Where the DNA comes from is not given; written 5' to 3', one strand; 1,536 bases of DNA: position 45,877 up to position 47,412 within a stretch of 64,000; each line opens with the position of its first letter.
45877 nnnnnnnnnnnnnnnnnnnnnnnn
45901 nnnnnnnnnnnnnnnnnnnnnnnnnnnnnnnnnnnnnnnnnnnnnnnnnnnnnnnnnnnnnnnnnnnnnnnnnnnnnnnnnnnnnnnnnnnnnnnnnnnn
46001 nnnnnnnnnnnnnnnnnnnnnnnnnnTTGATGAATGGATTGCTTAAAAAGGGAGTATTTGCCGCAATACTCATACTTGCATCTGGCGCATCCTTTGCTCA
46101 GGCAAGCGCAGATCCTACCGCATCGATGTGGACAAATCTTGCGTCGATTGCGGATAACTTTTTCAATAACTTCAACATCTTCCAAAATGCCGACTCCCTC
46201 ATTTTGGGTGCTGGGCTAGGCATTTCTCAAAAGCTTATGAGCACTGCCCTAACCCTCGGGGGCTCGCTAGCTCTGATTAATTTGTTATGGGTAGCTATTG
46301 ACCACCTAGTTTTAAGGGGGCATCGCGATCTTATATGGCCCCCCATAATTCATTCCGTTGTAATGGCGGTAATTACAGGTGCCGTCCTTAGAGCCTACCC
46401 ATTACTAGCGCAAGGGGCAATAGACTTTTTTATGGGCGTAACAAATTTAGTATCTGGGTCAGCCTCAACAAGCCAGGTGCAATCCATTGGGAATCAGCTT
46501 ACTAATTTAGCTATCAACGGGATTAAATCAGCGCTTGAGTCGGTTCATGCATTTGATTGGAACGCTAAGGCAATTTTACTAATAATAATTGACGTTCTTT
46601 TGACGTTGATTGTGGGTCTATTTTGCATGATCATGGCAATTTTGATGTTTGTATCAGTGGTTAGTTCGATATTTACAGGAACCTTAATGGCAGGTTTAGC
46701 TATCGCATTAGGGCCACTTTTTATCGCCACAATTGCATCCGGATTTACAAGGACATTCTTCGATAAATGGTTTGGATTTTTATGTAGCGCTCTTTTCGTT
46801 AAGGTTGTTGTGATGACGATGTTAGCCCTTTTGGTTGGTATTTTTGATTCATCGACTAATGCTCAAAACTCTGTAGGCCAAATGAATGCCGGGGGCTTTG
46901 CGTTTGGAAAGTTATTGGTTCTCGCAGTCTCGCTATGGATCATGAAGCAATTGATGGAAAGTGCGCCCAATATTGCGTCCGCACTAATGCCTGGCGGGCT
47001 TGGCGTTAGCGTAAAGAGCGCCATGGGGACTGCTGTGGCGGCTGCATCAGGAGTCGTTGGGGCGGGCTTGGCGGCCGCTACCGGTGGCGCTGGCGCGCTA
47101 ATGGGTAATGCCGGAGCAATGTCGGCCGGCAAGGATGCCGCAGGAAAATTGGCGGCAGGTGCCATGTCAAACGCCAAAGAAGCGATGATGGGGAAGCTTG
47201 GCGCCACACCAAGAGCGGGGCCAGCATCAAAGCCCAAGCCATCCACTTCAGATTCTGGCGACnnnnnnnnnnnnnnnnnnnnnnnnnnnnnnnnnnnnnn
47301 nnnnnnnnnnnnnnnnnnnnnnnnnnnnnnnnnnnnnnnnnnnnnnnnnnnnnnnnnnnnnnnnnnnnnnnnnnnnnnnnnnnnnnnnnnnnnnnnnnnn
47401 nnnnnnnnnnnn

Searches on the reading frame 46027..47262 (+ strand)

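Call 61: search_protein_families(library=pfam, proteins=[window:46027-47262:+], max_evalue=0.00001)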
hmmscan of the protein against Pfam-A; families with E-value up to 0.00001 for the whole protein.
window:46027-47262:+ (412 aa): 1 family
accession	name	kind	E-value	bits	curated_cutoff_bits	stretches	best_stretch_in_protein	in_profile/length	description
PF04610.19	TrbL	-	2.5e-17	63.8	25.9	1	84-308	3-214/215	TrbL/VirB6 plasmid conjugal transfer protein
